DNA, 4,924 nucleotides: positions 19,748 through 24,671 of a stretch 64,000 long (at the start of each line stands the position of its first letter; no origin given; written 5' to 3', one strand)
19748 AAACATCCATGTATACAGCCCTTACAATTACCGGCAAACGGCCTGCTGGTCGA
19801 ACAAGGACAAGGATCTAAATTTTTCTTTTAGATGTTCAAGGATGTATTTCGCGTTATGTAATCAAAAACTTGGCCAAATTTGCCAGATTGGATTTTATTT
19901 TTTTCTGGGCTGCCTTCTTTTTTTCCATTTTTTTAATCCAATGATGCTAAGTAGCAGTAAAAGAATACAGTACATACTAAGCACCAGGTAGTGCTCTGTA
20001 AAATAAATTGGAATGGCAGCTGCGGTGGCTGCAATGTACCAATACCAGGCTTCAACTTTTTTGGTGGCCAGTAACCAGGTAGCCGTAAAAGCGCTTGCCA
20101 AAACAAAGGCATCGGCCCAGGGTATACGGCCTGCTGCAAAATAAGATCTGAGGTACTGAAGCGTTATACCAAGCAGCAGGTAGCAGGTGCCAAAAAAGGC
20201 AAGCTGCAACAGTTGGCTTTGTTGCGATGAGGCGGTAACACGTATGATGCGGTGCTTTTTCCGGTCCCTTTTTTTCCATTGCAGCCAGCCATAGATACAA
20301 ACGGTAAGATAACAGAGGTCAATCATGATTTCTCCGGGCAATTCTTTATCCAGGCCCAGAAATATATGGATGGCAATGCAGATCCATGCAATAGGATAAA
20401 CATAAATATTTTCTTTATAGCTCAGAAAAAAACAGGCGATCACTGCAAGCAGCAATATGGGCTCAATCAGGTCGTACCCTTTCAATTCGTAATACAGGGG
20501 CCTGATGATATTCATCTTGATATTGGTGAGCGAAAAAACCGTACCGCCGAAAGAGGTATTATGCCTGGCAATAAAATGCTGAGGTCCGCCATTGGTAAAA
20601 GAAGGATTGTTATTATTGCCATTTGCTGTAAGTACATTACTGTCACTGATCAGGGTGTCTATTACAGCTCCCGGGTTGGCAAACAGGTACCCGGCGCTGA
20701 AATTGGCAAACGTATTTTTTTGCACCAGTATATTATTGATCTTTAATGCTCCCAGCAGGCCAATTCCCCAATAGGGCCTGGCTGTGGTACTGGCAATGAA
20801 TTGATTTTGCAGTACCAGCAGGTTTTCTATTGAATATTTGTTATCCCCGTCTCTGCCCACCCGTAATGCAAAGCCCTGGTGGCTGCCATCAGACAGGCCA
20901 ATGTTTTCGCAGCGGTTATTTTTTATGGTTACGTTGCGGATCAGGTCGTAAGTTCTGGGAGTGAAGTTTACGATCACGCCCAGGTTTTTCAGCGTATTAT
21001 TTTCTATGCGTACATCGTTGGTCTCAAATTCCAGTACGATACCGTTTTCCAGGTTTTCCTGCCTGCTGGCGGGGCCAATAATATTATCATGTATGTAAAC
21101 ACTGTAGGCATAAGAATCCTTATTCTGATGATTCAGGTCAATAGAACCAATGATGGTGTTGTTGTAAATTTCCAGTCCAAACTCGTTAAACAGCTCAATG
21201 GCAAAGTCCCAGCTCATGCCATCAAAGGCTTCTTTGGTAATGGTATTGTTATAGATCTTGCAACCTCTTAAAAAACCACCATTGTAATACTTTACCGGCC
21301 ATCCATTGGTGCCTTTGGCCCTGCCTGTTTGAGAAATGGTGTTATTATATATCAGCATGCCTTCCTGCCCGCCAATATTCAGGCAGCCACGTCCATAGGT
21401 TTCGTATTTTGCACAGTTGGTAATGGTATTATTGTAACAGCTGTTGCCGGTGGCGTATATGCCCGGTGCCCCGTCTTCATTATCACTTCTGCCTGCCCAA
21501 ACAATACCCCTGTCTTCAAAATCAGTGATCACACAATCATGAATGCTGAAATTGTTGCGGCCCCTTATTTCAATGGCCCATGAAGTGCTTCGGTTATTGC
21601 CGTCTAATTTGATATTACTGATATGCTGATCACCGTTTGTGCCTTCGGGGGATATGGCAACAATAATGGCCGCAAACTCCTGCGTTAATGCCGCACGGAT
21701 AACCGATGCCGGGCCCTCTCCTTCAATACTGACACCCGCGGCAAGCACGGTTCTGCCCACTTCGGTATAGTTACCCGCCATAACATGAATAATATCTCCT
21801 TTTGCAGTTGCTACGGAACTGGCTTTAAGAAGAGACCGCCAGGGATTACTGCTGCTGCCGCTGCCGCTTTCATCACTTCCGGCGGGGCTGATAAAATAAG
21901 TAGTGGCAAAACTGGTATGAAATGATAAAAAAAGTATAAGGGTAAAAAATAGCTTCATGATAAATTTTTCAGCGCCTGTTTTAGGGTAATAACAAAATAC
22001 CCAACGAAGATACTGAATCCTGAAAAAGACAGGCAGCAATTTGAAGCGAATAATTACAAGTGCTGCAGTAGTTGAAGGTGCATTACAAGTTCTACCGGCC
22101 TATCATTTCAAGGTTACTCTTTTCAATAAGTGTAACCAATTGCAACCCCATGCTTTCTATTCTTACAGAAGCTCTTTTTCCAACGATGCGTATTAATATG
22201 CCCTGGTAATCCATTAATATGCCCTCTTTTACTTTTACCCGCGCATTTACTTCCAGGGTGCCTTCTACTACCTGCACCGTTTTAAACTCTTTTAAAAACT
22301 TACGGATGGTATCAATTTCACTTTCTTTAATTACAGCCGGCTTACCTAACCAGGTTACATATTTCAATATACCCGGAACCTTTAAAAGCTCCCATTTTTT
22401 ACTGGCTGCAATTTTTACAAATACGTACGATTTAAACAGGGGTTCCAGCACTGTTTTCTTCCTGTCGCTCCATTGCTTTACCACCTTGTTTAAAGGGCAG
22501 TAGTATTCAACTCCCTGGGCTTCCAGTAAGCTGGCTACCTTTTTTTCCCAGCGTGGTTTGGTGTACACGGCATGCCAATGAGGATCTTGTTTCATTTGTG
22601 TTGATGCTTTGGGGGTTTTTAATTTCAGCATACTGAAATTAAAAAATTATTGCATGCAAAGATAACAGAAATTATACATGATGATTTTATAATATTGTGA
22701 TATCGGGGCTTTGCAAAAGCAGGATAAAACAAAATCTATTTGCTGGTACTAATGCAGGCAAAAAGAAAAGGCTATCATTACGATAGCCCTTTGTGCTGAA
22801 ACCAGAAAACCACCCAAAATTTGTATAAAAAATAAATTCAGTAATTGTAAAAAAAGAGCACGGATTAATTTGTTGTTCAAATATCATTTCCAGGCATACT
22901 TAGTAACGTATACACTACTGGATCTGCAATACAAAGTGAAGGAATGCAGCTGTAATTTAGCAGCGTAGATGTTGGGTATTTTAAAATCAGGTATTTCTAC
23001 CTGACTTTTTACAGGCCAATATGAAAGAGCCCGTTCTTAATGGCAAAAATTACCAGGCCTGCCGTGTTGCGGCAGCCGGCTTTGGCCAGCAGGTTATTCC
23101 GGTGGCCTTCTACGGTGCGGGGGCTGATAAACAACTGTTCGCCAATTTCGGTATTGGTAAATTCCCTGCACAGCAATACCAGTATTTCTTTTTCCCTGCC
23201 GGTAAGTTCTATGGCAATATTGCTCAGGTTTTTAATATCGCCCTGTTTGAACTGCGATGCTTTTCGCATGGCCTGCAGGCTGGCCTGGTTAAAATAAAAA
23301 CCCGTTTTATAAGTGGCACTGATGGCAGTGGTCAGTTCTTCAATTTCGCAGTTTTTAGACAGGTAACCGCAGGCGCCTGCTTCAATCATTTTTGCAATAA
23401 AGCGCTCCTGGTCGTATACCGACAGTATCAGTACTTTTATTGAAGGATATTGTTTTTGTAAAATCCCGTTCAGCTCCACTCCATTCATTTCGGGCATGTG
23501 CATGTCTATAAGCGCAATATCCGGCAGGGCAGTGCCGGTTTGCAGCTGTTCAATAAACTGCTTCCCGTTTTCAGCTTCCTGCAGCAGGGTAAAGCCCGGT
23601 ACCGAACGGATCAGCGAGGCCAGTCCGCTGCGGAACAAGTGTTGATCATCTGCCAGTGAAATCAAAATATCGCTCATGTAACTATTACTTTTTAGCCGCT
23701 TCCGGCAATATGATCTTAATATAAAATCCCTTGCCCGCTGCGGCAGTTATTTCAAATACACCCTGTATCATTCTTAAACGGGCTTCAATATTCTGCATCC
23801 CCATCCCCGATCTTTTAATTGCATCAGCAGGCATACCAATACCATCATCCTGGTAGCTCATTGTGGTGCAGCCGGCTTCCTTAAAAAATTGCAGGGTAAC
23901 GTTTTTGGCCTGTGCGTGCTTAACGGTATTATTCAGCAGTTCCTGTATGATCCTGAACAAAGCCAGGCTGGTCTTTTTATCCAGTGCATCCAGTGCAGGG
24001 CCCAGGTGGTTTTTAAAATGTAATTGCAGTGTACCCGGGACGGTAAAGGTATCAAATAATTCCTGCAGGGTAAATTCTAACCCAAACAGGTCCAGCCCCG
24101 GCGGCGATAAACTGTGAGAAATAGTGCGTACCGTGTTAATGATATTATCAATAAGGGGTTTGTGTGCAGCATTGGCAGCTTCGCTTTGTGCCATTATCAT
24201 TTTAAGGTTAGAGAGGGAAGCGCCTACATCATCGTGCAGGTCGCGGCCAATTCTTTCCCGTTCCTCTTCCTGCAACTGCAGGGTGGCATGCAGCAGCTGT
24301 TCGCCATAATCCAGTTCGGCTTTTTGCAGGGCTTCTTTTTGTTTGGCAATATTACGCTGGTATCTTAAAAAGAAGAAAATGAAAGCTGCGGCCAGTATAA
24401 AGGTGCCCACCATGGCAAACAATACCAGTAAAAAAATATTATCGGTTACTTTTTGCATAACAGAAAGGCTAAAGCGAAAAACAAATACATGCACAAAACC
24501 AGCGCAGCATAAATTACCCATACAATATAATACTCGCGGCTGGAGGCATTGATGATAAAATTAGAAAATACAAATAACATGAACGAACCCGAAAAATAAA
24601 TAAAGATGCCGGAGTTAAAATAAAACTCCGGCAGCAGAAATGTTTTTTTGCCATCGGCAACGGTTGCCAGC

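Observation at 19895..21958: In-frame fusion of a secreted right-handed beta-helix domain to a PnuC-like 7-TM transporter module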

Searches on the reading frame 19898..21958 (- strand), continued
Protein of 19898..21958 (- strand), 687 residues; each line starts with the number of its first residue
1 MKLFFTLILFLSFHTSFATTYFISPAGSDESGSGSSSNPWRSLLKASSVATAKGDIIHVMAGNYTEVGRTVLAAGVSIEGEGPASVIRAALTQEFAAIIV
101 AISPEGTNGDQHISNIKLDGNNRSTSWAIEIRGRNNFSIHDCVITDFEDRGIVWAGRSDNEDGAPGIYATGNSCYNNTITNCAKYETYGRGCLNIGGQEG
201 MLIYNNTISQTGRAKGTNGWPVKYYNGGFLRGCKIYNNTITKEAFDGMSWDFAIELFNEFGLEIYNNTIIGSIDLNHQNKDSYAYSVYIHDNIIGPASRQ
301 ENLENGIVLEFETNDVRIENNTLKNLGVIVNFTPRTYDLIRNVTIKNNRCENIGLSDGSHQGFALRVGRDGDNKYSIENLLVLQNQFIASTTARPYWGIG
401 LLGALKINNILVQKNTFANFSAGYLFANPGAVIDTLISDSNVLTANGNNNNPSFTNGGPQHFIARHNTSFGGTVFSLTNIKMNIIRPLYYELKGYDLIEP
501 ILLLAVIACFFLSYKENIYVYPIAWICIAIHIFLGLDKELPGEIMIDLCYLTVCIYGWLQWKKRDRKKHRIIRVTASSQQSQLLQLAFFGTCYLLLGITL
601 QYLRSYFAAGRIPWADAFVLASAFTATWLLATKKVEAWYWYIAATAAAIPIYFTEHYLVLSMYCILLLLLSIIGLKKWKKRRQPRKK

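Call 35: predict_structure(alignment_id=A1)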
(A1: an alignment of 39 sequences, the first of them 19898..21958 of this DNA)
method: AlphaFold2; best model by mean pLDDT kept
length: 687 residues; sequences in the alignment: 39
mean_pLDDT: 91.4   pTM: 0.86
mean pLDDT of the five models: 91.4, 90.9, 90.3, 89.8, 89.7
residues with pLDDT >= 90: 508; 70-90: 152; 50-70: 25; < 50: 2
segments of 3 or more residues with pLDDT < 50: none
pLDDT, mean of each block of 10 residues (from residue 1): 83 69 96 94 95 95 94 97 95 92 94 97 92 97 96 93 95 98 87 97 98 86 95 98 70 93 98 95 96 94 92 97 96 94 98 91 93 88 98 94 95 98 94 95 95 91 95 86 91 86 91 87 91 88 91 89 73 68 92 94 84 92 93 89 96 91 95 90 59
secondary structure, 60 per line:
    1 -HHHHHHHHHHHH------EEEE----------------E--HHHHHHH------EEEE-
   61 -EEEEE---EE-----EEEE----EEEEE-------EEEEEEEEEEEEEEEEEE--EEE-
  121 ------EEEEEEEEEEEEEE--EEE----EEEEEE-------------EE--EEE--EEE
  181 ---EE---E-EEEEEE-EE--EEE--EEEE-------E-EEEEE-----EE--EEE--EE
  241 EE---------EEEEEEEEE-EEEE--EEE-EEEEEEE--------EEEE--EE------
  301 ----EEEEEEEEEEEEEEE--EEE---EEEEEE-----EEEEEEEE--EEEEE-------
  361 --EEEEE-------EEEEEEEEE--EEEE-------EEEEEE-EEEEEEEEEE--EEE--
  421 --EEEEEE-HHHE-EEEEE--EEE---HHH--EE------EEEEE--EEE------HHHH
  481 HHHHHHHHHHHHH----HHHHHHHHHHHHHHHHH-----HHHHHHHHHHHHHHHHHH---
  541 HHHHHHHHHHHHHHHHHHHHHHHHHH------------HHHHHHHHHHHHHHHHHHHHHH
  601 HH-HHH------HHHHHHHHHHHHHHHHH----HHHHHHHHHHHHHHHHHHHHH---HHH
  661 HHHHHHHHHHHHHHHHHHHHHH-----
elements in order: H2-13 E20-23 H43-49 E56-59 E62-66 E77-80 E85-89 E97-114 E117-119 E127-140 E143-145 E150-155 E173-175 E178-180 E191-196 E202-204 E207-210 E220-224 E234-236 E239-242 E252-260 E262-265 E268-270 E272-278 E287-290 E305-319 E322-324 E328-333 E339-346 E349-353 E363-367 E375-383 E386-389 E397-402 E404-413 E416-418 E423-428 E435-439 E442-444 E461-465 E468-470 H477-493 H498-514 H520-537 H541-566 H579-602 H613-629 H634-654 H658-682

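Call 38: fold_search(model_id=the predicted structure, library=pdb)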
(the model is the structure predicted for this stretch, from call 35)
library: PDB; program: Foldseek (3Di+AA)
matches with E <= 10: 481; with E <= 0.001: 88
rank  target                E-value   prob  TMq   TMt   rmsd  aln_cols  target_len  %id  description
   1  2vbm_A                2.1e-06  1.00  0.32  0.42   9.1       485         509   10  Tailspike protein of bacteriophage Sf6 complexed with tetrasaccharide (released 2008-04-22)
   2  2vbk                  3.8e-06  1.00  0.31  0.39   9.6       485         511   11  NATIVE TAILSPIKE PROTEIN OF BACTERIOPHAGE SF6 (released 2008-04-01)
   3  2vbe                  4.1e-06  1.00  0.30  0.38   9.8       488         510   10  Tailspike protein of bacteriophage Sf6 (released 2008-04-22)
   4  4urr_A                4.3e-06  1.00  0.38  0.49   7.4       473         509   12  Tailspike protein of Sf6 bacteriophage bound to Shigella flexneri O- antigen octasaccharide fragment (released 2015-07-15)
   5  4urr_B                4.5e-06  1.00  0.32  0.42   9.3       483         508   11  Tailspike protein of Sf6 bacteriophage bound to Shigella flexneri O- antigen octasaccharide fragment (released 2015-07-15)
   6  6k0v_A                1.3e-05  1.00  0.28  0.33  11.2       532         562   14  Catalytic domain of GH87 alpha-1,3-glucanase D1069A in complex with tetrasaccharides (released 2019-12-25)
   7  6kqs_A                1.4e-05  1.00  0.25  0.27  14.8       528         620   11  Crystal Structure of GH136 lacto-N-biosidase from Eubacterium ramulus - selenomethionine derivative (released 2020-06-10)
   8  9ozd_A                2.0e-05  1.00  0.30  0.53   8.2       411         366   14  Crystal structure of the polysaccharide lyase RbmB from Vibrio cholerae bound to Vibrio Polysaccharide (released 2026-03-11)
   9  6g0x_A                2.0e-05  1.00  0.34  0.38  10.4       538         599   10  TAILSPIKE PROTEIN OF E. COLI BACTERIOPHAGE HK620 IN COMPLEX WITH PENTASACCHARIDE (released 2018-04-04)
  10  6k0p_A                2.2e-05  1.00  0.22  0.26  13.7       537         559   13  Catalytic domain of GH87 alpha-1,3-glucanase D1045A in complex with nigerose (released 2019-12-25)
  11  8bwk_A                2.2e-05  0.99  0.17  0.16  19.5       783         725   11  Metagenomic derived PL6 alginate lyase (released 2023-12-20)
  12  4qtn_C                2.5e-05  1.00  0.24  0.62   5.7       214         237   19  Crystal structure of the Vitamin B3 transporter PnuC (released 2014-10-08)
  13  9ozl_A                3.1e-05  1.00  0.33  0.59   7.6       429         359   13  Crystal structure of the polysaccharide lyase RbmB from Vibrio cholerae (released 2026-03-11)
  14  6k0s_A                3.2e-05  1.00  0.28  0.33  11.9       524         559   14  Catalytic domain of GH87 alpha-1,3-glucanase D1069A in complex with nigerose (released 2019-12-25)
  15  4xot_A                3.5e-05  1.00  0.39  0.44   8.9       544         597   11  Tailspike protein mutant E372Q of E. coli bacteriophage HK620 in complex with pentasaccharide (released 2016-01-27)
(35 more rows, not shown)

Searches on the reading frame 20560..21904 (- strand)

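Call 33: search_protein_families(library=pfam, proteins=[window:20560-21904:-], max_evalue=1)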
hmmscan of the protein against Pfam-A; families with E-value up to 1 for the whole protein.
window:20560-21904:- (448 aa): 1 family
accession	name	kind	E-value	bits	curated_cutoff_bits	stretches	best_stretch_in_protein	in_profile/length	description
PF13229.12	Beta_helix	-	4.8e-09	36.5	25.9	2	149-307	3-136/158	Right handed beta helix region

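Call 34: search_protein_families(library=ncbifam, proteins=[window:20560-21904:-], max_evalue=1)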
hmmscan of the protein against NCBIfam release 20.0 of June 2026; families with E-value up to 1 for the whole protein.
window:20560-21904:- (448 aa): 0 families

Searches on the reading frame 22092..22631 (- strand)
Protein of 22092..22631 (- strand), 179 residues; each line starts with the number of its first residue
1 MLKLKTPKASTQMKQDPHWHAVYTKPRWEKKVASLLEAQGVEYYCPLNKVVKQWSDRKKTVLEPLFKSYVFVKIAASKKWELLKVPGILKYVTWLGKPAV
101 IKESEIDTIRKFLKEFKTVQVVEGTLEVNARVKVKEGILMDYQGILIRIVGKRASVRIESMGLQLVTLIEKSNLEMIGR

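Call 11: search_protein_families(library=pfam, proteins=[window:22092-22631:-], max_evalue=0.001)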
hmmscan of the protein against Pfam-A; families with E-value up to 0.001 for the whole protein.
window:22092-22631:- (179 aa): 1 family
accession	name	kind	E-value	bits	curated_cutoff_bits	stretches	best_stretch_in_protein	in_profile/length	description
PF02357.24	NusG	-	1.4e-18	67.6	22.2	1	18-110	2-93/93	Transcription termination factor nusG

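Call 34: search_protein_families(library=ncbifam, proteins=[window:22092-22631:-], max_evalue=1)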
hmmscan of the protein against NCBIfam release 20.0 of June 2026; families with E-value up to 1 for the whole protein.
window:22092-22631:- (179 aa): 5 families
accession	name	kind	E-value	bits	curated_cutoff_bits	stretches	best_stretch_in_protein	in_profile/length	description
NF033644.1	antiterm_UpxY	subfamily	1.6e-39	135.5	100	1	19-172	1-162/164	UpxY family transcription antiterminator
TIGR01955.1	RfaH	equivalog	5.9e-17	62.1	144.5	1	19-172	1-156/159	transcription/translation regulatory transformer protein RfaH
NF033641.1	antiterm_LoaP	exception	1.2e-16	61.3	125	1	19-162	1-152/166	antiterminator LoaP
NF006534.0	PRK09014.1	equivalog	1.4e-11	44.5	124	1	18-156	3-140/162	transcription/translation regulatory transformer protein RfaH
TIGR00922.1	nusG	equivalog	6.5e-10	39.1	135.7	1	42-158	33-151/172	transcription termination/antitermination protein NusG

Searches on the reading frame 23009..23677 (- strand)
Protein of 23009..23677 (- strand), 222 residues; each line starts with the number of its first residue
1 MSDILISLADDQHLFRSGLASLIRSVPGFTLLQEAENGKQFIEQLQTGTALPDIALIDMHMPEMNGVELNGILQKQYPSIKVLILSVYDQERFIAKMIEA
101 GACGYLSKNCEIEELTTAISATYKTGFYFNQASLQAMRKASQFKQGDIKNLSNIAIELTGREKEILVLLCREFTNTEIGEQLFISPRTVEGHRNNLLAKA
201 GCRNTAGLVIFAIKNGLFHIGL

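Call 11: search_protein_families(library=pfam, proteins=[window:23009-23677:-], max_evalue=0.001)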
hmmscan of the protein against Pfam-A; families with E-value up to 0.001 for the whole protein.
window:23009-23677:- (222 aa): 2 families
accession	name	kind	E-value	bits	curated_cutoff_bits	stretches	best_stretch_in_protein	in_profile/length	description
PF00072.30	Response_reg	-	3.9e-23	82.2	30.2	1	6-119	1-110/111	Response regulator receiver domain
PF00196.25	GerE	-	7.2e-14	51.6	23.5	1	158-212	3-57/57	Bacterial regulatory proteins, luxR family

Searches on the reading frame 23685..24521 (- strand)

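Call 11: search_protein_families(library=pfam, proteins=[window:23685-24521:-], max_evalue=0.001)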
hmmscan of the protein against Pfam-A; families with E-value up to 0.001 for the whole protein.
window:23685-24521:- (278 aa): 3 families
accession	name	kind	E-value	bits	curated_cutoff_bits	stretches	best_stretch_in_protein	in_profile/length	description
PF02518.31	HATPase_c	-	6.2e-10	39.9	26.4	1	186-275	4-110/111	Histidine kinase-, DNA gyrase B-, and HSP90-like ATPase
PF07730.19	HisKA_3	-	6.3e-07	30.3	24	1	87-134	1-48/68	Histidine kinase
PF13589.12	HATPase_c_3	-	0.0002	21.8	25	1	190-244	5-58/137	Histidine kinase-, DNA gyrase B-, and HSP90-like ATPase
